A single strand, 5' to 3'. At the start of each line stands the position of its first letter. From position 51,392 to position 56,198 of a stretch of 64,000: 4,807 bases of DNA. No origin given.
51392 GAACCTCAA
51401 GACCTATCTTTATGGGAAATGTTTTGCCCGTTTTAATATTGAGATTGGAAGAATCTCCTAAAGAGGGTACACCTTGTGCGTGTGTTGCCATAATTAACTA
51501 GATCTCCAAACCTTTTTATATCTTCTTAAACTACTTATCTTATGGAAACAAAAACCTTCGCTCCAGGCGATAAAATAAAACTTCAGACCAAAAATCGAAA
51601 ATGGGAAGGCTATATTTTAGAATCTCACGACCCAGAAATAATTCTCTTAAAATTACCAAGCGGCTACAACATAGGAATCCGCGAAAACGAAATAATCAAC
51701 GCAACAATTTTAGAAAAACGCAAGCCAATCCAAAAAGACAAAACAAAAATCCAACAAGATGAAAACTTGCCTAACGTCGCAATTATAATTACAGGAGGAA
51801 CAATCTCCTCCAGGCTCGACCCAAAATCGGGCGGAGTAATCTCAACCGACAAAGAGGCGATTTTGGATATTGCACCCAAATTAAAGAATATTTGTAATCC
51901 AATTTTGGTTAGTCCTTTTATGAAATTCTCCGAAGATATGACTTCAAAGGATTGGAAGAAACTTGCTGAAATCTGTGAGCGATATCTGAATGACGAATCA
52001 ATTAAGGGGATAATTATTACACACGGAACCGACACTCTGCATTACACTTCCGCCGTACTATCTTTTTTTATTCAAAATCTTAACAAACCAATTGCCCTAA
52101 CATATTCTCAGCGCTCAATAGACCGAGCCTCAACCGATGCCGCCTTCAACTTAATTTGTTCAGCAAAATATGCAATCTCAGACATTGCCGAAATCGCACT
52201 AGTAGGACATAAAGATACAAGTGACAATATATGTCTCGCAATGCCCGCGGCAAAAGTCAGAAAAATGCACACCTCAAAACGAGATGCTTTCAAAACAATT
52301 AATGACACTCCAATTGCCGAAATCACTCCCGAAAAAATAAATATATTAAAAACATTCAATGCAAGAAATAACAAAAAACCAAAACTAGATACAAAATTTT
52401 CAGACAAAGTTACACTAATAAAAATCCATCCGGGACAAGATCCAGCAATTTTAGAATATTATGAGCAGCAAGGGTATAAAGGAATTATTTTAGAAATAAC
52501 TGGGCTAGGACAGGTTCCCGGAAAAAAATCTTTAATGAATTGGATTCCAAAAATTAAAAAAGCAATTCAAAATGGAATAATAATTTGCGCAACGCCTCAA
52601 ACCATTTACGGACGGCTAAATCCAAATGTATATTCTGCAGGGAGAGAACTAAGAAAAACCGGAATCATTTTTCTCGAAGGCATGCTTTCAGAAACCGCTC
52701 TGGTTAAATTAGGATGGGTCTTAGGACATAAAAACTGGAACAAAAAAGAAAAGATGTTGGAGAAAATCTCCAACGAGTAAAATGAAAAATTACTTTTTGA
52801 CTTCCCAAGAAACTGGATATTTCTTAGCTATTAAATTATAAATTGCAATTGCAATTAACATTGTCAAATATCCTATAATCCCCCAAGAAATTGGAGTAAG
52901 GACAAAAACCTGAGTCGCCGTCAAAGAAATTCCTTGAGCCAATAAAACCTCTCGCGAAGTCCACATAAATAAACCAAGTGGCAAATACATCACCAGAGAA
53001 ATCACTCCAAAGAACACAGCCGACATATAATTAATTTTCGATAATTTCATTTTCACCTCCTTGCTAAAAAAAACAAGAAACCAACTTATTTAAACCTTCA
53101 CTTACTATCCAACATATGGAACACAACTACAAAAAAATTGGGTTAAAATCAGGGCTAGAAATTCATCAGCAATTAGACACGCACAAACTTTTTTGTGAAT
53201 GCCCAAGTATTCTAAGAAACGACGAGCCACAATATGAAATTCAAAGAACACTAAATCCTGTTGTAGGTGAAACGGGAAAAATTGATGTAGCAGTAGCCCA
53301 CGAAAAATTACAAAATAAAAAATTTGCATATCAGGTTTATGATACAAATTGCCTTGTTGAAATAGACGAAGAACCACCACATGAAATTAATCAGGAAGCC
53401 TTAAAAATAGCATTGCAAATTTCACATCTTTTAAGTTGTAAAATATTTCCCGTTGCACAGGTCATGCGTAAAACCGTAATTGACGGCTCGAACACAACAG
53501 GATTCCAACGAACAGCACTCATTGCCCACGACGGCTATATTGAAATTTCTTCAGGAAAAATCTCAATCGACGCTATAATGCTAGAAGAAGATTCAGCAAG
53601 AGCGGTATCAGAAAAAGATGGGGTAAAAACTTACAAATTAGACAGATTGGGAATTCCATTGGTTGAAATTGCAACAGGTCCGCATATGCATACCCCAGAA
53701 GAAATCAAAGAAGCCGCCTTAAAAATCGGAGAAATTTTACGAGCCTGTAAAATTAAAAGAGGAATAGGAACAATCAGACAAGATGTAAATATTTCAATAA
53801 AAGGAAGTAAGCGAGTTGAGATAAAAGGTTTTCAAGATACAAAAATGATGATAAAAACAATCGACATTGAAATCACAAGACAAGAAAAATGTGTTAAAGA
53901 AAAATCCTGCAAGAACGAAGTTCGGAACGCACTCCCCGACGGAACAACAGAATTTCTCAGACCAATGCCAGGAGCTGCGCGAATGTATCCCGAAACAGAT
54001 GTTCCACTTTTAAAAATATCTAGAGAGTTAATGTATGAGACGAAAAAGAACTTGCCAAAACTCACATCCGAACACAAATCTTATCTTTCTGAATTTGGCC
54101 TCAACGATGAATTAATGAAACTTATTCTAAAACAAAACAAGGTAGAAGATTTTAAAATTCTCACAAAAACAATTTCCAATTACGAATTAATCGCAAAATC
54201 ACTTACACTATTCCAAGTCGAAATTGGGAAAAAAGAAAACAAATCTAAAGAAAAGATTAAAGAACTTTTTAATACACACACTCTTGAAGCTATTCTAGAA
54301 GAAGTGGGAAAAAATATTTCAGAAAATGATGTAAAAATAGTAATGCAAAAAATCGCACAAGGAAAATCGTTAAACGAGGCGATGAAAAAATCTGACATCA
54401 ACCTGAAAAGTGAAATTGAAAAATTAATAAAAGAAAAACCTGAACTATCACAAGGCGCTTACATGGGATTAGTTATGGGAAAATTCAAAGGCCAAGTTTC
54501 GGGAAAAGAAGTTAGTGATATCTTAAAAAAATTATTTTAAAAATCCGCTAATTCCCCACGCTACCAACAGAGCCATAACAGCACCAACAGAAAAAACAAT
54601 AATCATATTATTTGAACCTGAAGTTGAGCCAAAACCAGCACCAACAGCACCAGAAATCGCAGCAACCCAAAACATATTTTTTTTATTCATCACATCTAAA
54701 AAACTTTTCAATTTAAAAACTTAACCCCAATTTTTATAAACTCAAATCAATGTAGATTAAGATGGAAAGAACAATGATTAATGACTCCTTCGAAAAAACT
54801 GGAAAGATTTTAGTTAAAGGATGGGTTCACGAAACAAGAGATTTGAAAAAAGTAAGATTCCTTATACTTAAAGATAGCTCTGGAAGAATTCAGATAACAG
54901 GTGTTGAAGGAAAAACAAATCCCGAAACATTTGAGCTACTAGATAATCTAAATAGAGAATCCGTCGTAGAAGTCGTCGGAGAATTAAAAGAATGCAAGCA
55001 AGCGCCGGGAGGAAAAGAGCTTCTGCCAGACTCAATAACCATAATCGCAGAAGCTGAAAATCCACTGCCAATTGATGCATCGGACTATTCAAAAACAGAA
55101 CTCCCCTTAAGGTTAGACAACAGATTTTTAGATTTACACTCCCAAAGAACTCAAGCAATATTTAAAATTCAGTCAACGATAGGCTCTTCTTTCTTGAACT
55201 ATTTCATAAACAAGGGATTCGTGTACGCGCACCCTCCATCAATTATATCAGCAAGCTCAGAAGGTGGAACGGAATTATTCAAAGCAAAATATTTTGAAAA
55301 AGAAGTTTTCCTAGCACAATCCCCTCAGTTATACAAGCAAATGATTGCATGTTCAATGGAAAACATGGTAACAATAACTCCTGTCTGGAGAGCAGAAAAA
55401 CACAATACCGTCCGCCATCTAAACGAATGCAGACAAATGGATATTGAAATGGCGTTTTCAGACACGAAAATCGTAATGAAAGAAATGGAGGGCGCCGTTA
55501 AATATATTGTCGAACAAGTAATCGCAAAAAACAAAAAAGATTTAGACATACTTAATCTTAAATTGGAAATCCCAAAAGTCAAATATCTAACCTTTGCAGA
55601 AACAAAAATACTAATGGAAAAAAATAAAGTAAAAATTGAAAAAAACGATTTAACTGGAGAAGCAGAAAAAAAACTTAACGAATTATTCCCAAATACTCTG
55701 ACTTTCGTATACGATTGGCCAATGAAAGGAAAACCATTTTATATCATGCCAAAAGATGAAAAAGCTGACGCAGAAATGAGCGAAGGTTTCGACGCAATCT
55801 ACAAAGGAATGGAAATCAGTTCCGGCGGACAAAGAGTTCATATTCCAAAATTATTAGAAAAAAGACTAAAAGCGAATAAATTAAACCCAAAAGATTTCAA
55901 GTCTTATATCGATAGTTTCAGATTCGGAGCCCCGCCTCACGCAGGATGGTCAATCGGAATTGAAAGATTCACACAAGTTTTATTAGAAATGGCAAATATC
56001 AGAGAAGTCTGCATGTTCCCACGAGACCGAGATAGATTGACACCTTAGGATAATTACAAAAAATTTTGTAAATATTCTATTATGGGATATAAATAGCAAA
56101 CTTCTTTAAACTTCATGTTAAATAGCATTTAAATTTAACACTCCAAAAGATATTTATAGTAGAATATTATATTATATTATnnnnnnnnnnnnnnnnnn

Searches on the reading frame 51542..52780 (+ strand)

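Call 60: search_protein_families(library=pfam, proteins=[window:51542-52780:+], max_evalue=0.00001)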
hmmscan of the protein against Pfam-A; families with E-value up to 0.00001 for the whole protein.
window:51542-52780:+ (412 aa): 3 families
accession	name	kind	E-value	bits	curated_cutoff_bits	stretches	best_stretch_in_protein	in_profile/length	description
PF00710.25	Asparaginase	-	6.5e-48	163.2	22.5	1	78-270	1-189/193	Asparaginase, N-terminal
PF17763.6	Asparaginase_C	-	2.8e-24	85.7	34.6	1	289-399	1-106/114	Glutaminase/Asparaginase C-terminal domain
PF18195.6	GatD_N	-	3.5e-13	49.1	25.7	1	6-55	1-52/54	GatD N-terminal domain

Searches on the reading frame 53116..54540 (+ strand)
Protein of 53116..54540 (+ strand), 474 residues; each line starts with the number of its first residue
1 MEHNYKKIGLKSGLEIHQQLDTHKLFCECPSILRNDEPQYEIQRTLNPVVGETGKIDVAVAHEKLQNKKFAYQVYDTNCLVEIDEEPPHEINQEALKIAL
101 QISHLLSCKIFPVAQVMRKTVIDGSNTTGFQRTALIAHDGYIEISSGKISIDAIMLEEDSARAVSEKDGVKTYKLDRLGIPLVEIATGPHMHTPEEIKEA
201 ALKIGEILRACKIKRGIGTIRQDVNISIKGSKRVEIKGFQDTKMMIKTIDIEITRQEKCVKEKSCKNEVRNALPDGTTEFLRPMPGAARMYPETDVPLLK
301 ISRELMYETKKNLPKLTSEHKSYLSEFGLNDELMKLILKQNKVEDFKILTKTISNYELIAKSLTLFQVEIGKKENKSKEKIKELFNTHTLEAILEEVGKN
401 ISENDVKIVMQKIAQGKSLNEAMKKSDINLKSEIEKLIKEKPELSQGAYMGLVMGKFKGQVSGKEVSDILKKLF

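Call 60: search_protein_families(library=pfam, proteins=[window:53116-54540:+], max_evalue=0.00001)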
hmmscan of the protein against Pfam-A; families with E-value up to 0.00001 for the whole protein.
window:53116-54540:+ (474 aa): 1 family
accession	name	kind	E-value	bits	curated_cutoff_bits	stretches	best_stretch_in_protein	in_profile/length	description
PF02934.20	GatB_N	-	2.9e-56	191.1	23.4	1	12-306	3-276/277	GatB/GatE catalytic domain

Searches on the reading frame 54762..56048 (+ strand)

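Call 60: search_protein_families(library=pfam, proteins=[window:54762-56048:+], max_evalue=0.00001)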
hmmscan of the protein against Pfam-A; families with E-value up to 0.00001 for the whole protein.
window:54762-56048:+ (428 aa): 2 families
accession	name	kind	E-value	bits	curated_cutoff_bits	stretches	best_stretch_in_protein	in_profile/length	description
PF00152.25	tRNA-synt_2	-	7e-71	239.2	25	1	116-422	4-307/308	tRNA synthetases class II (D, K and N)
PF01336.31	tRNA_anti-codon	-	1.6e-12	47.6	27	1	17-95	2-75/75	OB-fold nucleic acid binding domain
